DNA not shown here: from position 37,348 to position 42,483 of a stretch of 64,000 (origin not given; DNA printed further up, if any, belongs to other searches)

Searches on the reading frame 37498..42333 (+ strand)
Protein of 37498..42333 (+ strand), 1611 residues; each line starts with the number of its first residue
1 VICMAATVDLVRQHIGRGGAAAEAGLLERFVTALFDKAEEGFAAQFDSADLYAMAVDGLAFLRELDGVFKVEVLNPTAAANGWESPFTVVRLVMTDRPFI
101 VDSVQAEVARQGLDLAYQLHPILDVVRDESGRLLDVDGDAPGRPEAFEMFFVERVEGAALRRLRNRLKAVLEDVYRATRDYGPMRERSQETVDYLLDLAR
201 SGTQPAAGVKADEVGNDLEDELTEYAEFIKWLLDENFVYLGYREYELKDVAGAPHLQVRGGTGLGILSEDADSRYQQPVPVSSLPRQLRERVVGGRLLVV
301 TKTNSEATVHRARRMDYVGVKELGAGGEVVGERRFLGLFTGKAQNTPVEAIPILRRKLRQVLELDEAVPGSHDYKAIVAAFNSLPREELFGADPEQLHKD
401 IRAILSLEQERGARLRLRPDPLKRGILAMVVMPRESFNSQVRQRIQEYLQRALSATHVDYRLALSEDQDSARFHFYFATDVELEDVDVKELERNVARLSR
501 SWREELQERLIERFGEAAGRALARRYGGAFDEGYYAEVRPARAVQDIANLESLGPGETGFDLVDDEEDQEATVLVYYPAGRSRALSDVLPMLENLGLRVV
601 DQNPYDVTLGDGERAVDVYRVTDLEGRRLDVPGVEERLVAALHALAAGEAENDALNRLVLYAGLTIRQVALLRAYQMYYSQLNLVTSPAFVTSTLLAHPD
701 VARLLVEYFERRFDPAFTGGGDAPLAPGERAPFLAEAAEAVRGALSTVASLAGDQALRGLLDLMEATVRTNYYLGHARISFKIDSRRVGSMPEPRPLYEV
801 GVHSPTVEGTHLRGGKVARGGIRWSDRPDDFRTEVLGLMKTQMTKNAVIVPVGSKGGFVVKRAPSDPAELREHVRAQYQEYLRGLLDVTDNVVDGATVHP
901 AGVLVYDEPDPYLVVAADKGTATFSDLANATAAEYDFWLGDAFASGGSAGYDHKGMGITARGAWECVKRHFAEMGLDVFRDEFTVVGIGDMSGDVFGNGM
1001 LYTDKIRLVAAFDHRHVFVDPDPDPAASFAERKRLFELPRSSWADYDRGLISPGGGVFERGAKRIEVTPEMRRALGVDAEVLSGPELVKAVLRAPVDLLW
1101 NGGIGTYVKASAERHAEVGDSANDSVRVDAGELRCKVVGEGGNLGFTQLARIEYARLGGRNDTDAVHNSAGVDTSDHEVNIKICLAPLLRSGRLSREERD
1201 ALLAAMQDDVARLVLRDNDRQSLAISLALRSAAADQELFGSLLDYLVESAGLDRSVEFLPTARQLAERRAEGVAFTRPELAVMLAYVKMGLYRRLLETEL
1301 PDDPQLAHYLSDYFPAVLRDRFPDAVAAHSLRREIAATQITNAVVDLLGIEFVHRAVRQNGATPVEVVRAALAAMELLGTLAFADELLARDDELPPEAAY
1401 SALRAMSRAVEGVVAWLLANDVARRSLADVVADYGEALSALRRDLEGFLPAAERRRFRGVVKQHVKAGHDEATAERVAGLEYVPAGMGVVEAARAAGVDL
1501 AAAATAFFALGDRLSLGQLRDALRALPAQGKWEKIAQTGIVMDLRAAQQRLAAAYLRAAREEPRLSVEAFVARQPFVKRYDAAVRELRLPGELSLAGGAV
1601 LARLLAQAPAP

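Call 29: search_protein_families(library=pfam, proteins=[window:37498-42333:+], max_evalue=0.001)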
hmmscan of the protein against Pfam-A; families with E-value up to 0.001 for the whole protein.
window:37498-42333:+ (1611 aa): 8 families
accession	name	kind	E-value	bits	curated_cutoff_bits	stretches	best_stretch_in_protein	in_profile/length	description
PF05088.18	Bac_GDH_CD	-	6e-237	787.4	22.8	1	741-1227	2-496/497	Bacterial NAD-glutamate dehydrogenase, catalytic domain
PF21074.2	GDH_C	-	6.3e-82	275.9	26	1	1274-1606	3-338/339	Glutamate dehydrogenase, C-terminal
PF21075.3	GDH_ACT1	-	3.5e-26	92.2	23.7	1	30-167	1-144/144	Glutamate dehydrogenase, ACT1 domain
PF21078.2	GDH_HM3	-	2.1e-24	85.8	24.6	1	650-715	1-66/66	Glutamate dehydrogenase, helical motif 3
PF21076.3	GDH_ACT2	-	1.1e-20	74.5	22.8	1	414-502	1-89/90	Glutamate dehydrogenase, ACT2 domain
PF21073.2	GDH_HM1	-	1.4e-15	57.4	21.2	1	351-409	1-59/60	Glutamate dehydrogenase, helical motif 1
PF21079.2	GDH_HM2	-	1.1e-13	51.3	21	1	510-553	2-45/45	Glutamate dehydrogenase, helical motif 2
PF21077.3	GDH_ACT3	-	1.6e-11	44.2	22.2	1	566-616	11-60/80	Glutamate dehydrogenase, ACT3 domain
